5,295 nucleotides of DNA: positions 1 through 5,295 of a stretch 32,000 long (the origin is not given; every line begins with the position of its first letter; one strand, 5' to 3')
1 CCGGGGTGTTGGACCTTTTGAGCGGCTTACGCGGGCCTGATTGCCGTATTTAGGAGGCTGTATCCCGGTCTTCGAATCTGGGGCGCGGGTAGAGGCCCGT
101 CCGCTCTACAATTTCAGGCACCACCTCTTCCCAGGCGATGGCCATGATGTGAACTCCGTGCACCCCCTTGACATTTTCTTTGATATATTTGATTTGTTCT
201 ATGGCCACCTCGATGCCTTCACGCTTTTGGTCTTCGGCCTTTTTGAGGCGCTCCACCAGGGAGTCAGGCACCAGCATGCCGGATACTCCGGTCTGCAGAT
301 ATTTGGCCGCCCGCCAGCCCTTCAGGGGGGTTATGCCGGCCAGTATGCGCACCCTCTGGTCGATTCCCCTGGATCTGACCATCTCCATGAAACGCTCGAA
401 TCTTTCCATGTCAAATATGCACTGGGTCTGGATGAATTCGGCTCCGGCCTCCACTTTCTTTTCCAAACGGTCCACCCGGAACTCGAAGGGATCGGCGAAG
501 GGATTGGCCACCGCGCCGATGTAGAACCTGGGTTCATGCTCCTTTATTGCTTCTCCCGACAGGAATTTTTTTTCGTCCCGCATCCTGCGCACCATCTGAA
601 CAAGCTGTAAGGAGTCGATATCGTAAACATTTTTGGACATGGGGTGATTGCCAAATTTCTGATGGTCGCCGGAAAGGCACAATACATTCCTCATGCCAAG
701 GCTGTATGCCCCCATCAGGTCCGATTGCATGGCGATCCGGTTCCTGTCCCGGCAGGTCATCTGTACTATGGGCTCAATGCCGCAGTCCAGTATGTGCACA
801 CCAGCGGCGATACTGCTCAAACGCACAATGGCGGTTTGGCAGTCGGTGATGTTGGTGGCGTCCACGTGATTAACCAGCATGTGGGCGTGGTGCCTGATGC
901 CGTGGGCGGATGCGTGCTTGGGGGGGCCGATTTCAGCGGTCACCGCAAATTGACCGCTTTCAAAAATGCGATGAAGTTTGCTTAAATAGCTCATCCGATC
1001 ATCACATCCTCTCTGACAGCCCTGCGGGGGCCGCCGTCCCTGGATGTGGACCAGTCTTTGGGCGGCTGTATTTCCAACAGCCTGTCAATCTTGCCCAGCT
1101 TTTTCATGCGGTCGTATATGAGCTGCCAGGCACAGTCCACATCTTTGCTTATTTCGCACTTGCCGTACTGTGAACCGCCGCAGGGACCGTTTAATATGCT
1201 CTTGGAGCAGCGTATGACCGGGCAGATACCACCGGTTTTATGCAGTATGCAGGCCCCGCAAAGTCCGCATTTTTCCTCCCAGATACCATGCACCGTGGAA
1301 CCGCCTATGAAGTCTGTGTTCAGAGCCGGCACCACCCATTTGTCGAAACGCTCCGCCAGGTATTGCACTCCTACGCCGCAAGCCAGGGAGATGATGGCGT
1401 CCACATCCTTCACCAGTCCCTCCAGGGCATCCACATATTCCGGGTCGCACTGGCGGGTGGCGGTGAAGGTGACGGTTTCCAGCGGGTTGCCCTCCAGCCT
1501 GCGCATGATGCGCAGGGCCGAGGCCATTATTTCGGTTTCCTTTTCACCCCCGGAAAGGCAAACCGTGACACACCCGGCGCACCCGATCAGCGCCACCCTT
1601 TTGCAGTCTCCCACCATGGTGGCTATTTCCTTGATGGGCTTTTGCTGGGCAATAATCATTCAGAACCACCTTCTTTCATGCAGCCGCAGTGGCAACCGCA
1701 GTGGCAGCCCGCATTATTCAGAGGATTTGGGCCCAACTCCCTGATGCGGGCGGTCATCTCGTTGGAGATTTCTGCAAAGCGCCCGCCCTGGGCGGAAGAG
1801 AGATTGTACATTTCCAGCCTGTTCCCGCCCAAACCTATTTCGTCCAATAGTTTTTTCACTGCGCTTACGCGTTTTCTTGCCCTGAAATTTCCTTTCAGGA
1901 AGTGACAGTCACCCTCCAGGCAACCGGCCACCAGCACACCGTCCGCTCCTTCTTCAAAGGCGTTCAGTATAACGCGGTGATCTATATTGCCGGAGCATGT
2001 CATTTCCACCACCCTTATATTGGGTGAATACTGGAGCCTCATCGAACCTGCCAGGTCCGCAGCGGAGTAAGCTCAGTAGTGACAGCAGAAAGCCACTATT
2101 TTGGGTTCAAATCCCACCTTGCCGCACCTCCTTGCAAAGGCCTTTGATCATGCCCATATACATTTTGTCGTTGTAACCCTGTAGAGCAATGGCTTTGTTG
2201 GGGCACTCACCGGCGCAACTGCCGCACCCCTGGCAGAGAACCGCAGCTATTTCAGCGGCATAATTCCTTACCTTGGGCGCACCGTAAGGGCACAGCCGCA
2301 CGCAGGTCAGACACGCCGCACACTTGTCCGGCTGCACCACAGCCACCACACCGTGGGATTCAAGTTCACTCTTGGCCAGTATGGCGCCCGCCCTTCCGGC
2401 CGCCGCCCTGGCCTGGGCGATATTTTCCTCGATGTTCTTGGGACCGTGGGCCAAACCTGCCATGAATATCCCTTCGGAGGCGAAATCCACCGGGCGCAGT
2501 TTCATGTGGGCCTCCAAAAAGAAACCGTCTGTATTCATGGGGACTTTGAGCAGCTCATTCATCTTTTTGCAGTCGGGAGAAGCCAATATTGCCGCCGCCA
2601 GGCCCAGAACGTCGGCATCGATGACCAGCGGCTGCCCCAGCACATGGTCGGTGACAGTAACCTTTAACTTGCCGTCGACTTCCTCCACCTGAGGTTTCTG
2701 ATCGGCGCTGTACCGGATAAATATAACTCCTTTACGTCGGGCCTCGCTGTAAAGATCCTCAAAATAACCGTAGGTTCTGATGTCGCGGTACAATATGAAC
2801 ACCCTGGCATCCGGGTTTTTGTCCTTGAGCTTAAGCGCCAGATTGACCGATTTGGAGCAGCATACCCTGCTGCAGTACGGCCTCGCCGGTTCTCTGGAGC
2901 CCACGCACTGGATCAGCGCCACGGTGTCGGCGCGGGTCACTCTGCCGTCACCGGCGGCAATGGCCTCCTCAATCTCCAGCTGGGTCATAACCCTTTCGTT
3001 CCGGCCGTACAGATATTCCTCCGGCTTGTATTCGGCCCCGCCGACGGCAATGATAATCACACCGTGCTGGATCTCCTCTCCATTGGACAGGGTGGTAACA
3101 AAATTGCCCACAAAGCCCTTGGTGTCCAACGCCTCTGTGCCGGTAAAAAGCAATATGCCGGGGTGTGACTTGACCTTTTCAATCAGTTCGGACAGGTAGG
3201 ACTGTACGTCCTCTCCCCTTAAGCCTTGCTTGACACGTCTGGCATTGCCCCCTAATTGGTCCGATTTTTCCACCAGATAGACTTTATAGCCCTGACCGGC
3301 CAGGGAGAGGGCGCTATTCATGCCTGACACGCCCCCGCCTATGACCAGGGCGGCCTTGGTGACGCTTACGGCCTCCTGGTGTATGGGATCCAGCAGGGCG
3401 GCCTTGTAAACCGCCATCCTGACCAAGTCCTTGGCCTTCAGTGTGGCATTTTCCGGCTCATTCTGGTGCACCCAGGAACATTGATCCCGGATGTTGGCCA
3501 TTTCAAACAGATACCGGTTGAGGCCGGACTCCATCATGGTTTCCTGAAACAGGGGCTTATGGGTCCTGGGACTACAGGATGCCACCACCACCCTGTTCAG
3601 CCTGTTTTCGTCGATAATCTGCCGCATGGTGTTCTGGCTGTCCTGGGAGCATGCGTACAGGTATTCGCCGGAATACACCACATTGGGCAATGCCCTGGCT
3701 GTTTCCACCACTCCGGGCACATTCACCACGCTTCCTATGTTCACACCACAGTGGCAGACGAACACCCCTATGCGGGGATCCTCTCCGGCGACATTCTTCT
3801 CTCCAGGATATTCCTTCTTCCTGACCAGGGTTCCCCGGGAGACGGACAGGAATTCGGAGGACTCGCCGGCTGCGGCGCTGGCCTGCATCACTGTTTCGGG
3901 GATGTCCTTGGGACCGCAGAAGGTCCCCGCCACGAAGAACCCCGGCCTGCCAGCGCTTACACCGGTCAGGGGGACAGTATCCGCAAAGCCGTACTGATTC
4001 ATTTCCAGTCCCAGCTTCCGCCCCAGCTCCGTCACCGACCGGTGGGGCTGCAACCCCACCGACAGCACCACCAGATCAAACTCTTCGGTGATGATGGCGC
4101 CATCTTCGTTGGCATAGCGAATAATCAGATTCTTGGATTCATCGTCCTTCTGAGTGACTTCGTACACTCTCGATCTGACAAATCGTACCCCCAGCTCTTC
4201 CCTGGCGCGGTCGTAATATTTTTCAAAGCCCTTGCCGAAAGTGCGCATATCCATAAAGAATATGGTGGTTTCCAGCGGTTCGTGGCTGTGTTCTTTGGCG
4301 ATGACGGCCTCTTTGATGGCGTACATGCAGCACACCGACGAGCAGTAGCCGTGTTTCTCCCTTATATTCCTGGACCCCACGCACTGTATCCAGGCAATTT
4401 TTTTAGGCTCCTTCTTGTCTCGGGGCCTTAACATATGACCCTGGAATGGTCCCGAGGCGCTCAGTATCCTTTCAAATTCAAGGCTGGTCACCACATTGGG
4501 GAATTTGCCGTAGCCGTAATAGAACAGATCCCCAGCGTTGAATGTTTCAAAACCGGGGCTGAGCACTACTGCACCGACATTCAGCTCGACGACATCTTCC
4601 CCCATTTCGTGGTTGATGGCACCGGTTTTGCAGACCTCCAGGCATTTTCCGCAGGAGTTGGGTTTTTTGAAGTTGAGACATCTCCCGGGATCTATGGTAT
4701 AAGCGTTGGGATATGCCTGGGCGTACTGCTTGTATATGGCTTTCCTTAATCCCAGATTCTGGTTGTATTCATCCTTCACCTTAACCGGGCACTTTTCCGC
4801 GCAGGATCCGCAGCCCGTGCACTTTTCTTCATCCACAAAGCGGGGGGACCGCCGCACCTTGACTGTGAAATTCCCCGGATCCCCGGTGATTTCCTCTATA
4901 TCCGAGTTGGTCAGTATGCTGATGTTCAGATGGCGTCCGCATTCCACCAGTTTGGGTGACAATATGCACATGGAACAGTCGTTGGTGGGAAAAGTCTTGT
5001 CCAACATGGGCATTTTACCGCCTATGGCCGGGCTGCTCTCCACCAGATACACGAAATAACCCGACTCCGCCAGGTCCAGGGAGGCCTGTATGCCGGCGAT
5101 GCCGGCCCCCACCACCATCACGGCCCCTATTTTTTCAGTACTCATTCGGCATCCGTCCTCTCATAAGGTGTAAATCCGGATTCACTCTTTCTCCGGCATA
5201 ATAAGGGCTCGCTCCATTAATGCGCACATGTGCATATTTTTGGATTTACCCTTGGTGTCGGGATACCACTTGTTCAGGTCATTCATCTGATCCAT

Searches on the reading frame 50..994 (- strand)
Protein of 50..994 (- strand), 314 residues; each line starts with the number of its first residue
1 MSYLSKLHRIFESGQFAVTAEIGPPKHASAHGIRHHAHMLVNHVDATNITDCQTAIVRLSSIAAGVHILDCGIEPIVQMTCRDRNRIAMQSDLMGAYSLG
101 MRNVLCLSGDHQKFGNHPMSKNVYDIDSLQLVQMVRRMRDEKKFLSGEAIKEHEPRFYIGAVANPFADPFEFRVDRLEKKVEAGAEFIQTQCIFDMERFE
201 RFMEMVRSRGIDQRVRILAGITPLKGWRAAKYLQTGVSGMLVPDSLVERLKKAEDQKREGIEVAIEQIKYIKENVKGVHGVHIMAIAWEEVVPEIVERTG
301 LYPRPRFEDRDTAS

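Call 6: search_protein_families(library=pfam, proteins=[window:50-994:-])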
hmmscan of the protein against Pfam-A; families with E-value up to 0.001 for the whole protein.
window:50-994:- (314 aa): 1 family
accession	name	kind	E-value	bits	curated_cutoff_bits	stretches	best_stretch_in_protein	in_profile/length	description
PF02219.23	MTHFR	-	3.2e-47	161.7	24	1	6-300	1-287/287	Methylenetetrahydrofolate reductase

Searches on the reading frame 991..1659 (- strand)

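Call 6: search_protein_families(library=pfam, proteins=[window:991-1659:-])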
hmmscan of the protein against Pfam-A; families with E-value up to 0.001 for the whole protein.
window:991-1659:- (222 aa): 1 family
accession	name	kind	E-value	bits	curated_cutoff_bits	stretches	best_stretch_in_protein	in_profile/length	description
PF12225.13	DUF5981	-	2.6e-37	126.8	23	1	111-204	2-95/95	Methylene-tetrahydrofolate reductase C terminal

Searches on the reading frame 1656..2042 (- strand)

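Call 6: search_protein_families(library=pfam, proteins=[window:1656-2042:-])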
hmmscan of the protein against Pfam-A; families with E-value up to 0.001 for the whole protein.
window:1656-2042:- (128 aa): 1 family
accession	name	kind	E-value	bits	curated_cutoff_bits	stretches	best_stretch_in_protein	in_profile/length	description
PF02662.21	FlpD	-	2.9e-38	131.1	22.3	1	2-104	21-123/123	Methyl-viologen-reducing hydrogenase, delta subunit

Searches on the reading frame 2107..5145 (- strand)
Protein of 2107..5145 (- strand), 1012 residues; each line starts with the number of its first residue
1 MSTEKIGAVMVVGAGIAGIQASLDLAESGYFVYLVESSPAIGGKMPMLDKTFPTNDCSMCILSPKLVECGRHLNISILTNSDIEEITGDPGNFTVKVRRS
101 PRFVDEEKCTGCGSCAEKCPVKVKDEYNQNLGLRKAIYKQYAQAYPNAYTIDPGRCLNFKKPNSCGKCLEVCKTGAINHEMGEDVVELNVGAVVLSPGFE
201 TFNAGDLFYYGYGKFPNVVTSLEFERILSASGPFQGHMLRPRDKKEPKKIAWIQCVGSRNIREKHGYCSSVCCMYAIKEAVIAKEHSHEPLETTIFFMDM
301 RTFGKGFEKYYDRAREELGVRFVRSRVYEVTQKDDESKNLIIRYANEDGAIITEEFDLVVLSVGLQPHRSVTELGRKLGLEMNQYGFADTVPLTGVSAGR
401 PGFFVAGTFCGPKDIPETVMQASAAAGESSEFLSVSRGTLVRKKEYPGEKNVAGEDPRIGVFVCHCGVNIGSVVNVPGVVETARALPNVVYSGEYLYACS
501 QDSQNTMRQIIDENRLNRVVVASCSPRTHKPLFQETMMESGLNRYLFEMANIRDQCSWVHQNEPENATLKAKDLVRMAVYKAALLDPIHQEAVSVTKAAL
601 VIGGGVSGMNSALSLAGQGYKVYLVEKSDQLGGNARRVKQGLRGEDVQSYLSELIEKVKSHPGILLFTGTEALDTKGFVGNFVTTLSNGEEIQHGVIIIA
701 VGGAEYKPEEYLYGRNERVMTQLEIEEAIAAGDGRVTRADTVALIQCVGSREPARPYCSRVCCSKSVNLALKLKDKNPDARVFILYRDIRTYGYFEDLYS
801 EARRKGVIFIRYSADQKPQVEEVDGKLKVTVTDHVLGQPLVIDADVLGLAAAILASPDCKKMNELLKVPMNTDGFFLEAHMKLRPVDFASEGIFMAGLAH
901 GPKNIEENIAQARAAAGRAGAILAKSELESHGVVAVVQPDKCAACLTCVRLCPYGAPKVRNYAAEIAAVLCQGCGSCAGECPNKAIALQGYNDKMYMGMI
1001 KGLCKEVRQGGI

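Call 6: search_protein_families(library=pfam, proteins=[window:2107-5145:-])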
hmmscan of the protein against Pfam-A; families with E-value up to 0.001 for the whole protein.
window:2107-5145:- (1012 aa): 24 families
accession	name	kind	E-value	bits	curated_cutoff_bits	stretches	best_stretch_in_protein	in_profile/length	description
PF07992.20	Pyr_redox_2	-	3e-22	79.8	26.1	3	600-711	4-115/291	Pyridine nucleotide-disulphide oxidoreductase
PF00037.32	Fer4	-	1.7e-15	56.5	21.1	2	104-122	3-21/24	4Fe-4S binding domain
PF13450.12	NAD_binding_8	-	1.7e-13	51.1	21.9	1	601-640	1-40/68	NAD(P)-binding Rossmann-like domain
PF12831.13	FAD_oxidored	-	2.2e-13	50.7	27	2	600-635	3-38/416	FAD dependent oxidoreductase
PF12838.12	Fer4_7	-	2.4e-12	47.5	27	1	108-176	1-52/52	4Fe-4S dicluster domain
PF00070.33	Pyr_redox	-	2.8e-11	44.2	22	1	599-659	2-67/82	Pyridine nucleotide-disulphide oxidoreductase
PF01266.30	DAO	-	8.7e-10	39.1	27.9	1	600-637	3-40/353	FAD dependent oxidoreductase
PF00890.30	FAD_binding_2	-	1.8e-09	37.7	20.4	1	600-635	3-38/414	FAD binding domain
PF01134.28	GIDA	-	8.5e-09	35.4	22.1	0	9-38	2-31/391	Glucose inhibited division protein A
PF13187.11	Fer4_9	-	2.5e-08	34.2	27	2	108-177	1-52/52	4Fe-4S dicluster domain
PF13484.11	Fer4_16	-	2.7e-08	34.9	30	1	108-173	1-64/66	4Fe-4S double cluster binding domain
PF03486.20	HI0933_like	-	2.8e-08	33.9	50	0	599-632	3-36/244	HI0933-like protein Rossmann domain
PF12837.12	Fer4_6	-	2e-07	31.1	25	2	934-957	1-24/24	4Fe-4S binding domain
PF13738.12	Pyr_redox_3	-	5.9e-07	29.5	30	1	596-693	164-256/305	Pyridine nucleotide-disulphide oxidoreductase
PF13237.11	Fer4_10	-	2.2e-06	27.9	25.5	1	936-982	3-53/53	4Fe-4S dicluster domain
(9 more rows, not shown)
